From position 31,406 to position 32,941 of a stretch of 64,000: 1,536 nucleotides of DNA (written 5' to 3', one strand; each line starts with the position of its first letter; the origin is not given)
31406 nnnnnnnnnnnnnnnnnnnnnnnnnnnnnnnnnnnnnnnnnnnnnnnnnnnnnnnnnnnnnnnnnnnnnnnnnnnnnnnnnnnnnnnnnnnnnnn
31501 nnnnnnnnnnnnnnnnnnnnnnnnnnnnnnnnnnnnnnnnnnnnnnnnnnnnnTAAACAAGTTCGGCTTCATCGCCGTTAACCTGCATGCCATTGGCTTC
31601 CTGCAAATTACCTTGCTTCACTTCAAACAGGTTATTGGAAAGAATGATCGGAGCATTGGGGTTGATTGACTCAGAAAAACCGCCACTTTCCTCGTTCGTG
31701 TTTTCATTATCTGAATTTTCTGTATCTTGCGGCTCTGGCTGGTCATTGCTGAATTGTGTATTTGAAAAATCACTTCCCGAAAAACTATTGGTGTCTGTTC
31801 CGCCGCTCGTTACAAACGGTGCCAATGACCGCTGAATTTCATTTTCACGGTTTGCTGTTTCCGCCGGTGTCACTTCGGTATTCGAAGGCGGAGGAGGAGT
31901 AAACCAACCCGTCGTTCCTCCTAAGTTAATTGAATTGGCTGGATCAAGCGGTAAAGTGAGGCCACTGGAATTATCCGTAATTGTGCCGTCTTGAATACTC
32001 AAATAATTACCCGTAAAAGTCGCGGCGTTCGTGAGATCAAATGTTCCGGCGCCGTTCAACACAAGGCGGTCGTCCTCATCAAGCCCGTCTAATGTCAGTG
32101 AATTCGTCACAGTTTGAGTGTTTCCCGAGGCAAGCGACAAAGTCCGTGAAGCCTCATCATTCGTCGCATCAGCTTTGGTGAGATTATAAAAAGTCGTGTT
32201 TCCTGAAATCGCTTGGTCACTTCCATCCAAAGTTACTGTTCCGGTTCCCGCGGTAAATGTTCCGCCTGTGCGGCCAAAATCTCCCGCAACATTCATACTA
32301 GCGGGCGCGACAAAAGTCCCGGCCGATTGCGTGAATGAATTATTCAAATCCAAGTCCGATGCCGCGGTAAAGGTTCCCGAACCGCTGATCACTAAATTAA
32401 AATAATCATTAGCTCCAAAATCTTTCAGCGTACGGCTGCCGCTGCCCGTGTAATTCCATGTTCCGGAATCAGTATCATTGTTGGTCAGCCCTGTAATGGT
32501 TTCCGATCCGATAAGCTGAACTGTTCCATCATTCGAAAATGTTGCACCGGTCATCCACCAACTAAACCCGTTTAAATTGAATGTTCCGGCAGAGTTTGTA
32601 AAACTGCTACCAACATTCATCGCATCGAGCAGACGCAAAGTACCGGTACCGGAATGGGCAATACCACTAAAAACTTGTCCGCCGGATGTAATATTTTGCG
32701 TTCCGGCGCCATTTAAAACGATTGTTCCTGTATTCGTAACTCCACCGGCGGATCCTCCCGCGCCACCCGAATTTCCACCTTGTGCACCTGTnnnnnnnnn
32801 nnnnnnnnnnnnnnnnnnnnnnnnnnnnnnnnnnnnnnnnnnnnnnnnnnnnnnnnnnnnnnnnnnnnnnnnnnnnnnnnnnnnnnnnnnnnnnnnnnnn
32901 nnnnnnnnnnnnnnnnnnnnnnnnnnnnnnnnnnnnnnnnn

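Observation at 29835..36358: Two-partner secretion locus with convergent, stop-overlapping tpsB and tpsA and no toxin/immunity module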

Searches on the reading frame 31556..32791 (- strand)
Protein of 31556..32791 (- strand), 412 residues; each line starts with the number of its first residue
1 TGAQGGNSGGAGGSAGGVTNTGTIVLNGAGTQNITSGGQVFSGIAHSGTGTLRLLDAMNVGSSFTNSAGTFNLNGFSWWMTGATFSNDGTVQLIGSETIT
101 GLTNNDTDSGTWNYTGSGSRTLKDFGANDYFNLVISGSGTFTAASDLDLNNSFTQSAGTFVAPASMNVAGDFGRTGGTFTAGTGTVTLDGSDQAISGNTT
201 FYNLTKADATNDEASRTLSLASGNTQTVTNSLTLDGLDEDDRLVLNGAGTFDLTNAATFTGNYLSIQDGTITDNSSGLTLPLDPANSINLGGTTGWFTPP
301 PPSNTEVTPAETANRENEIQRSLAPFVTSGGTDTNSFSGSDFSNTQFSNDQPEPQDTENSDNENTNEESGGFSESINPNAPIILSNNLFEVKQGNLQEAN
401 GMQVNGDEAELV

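Call 39: find_homologous_proteins(query=window:31556-32791:-)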
Query window:31556-32791:- (412 aa): 26 proteins with E <= 0.001 among 8000 candidates.
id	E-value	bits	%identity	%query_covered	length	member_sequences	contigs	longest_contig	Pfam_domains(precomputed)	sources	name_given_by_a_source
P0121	3.3e-70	255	53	65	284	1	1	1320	-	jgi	jgi:hypothetical protein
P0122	9.5e-38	148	41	52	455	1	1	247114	-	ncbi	ncbi:MAG: hypothetical protein WCO69_00715, partial [Candidatus Omnitrophota bacterium]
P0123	1.0e-37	148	39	31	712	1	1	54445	-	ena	-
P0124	5.0e-26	110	46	41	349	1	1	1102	-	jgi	jgi:hypothetical protein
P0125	4.7e-25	107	38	62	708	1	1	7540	PF13385.14,PF02210.32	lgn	-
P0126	7.4e-23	99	36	76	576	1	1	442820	PF12951.14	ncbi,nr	ncbi:MAG: autotransporter-associated beta strand repeat-containing protein, partial [Candidatus Omni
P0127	8.6e-23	99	38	59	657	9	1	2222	PF19077.7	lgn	-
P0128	9.4e-23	99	42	50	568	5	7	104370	-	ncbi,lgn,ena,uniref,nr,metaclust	ncbi:MAG: hypothetical protein A2805_03410 [Candidatus Andersenbacteria bacterium RIFCSPHIGHO2_01_FU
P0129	5.2e-22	97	41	41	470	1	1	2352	-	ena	-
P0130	3.4e-20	91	37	58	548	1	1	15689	-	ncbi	-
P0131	8.8e-16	76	35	40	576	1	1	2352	-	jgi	jgi:hypothetical protein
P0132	1.4e-15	75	50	28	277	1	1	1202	-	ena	-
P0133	1.2e-13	69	41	46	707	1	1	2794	-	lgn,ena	-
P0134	2.7e-13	68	47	30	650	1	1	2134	PF13385.14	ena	-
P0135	1.2e-12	66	39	40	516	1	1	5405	-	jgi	jgi:hypothetical protein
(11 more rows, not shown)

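Call 50: predict_structure(alignment_id=A2)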
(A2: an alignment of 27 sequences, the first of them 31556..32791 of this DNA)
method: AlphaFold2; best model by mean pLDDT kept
length: 412 residues; sequences in the alignment: 27
mean_pLDDT: 78.7   pTM: 0.72
mean pLDDT of the five models: 78.7, 76.4, 76.4, 76.3, 75.6
residues with pLDDT >= 90: 231; 70-90: 58; 50-70: 35; < 50: 88
segments of 3 or more residues with pLDDT < 50: 1-18, 320-376, 378-384
pLDDT, mean of each block of 10 residues (from residue 1): 37 46 92 93 96 97 96 97 94 95 85 97 84 98 95 98 97 98 97 97 93 83 97 94 93 95 93 90 91 85 64 50 37 37 35 40 41 43 49 57 73 67
secondary structure, 60 per line:
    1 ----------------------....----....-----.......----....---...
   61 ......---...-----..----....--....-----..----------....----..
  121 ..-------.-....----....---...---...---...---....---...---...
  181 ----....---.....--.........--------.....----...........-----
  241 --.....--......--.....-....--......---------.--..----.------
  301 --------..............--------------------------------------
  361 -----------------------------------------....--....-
elements in order: E23-26 E31-34 E40-46 E51-54 E58-66 E70-72 E84-87 E90-93 E111-114 E119-122 E132-135 E140-143 E147-149 E153-155 E159-161 E165-168 E172-174 E178-180 E185-188 E192-196 E199-207 E216-220 E225-235 E243-247 E250-255 E258-262 E264-267 E270-275 H309-322 E402-405 E408-411

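Call 52: fold_search(model_id=the predicted structure, library=pdb)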
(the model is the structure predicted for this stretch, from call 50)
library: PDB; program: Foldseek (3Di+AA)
matches with E <= 10: 106; with E <= 0.001: 0
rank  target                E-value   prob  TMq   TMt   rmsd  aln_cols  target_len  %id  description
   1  5uyt_A                3.0e-01  0.07  0.12  0.12  18.8       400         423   13  Crystal structure of ice binding protein from an Antarctic bacterium Flavobacteriaceae (released 2017-10-25)
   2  3b8y_B                4.4e-01  0.10  0.14  0.17  15.0       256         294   14  Crystal Structure of Pectate Lyase PelI from Erwinia chrysanthemi in complex with tetragalacturonic acid (released 2008-04-29)
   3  1vh4_A                5.8e-01  0.04  0.10  0.10  19.2       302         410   10  Crystal structure of a stabilizer of iron transporter (released 2003-12-30)
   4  3b90_A                6.0e-01  0.07  0.11  0.17  15.7       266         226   12  Crystal Structure of the Catalytic Domain of Pectate Lyase PelI from Erwinia chrysanthemi (released 2008-04-29)
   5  1tsp                  6.3e-01  0.15  0.23  0.19  13.5       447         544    9  CRYSTAL STRUCTURE OF P22 TAILSPIKE PROTEIN: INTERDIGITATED SUBUNITS IN A THERMOSTABLE TRIMER (released 1995-09-15)
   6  5uyt_B                9.1e-01  0.08  0.16  0.16  18.0       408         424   12  Crystal structure of ice binding protein from an Antarctic bacterium Flavobacteriaceae (released 2017-10-25)
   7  7e56                  9.1e-01  0.07  0.15  0.17  15.0       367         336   15  The mutant crystal structure of endo-polygalacturonase (T316C/G344C) from Talaromyces leycettanus JCM 12802 (released 2021-08-25)
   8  2x6y_A                1.1e+00  0.25  0.26  0.20  10.9       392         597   12  Tailspike protein mutant D339A of E.coli bacteriophage HK620 in complex with hexasaccharide (released 2011-03-02)
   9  2zu0_B                1.2e+00  0.03  0.11  0.11  18.6       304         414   11  Crystal structure of SufC-SufD complex involved in the iron-sulfur cluster biosynthesis (released 2009-03-10)
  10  2pyg_A                1.3e+00  0.08  0.19  0.20  14.0       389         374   12  Azotobacter vinelandii Mannuronan C-5 epimerase AlgE4 A-module (released 2008-05-27)
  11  2pyg_B                1.5e+00  0.08  0.18  0.20  12.8       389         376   13  Azotobacter vinelandii Mannuronan C-5 epimerase AlgE4 A-module (released 2008-05-27)
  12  2zu0_A                1.5e+00  0.02  0.10  0.09  19.2       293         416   10  Crystal structure of SufC-SufD complex involved in the iron-sulfur cluster biosynthesis (released 2009-03-10)
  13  1tyu_A                1.6e+00  0.08  0.19  0.16  15.0       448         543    9  STRUCTURE OF TAILSPIKE-PROTEIN (released 1997-07-23)
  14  9ozd_B                1.6e+00  0.04  0.15  0.16  14.6       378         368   12  Crystal structure of the polysaccharide lyase RbmB from Vibrio cholerae bound to Vibrio Polysaccharide (released 2026-03-11)
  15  4ow2_A                1.6e+00  0.04  0.13  0.12  14.7       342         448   10  YopM from Yersinia enterocolitica WA-314 (released 2015-03-04)
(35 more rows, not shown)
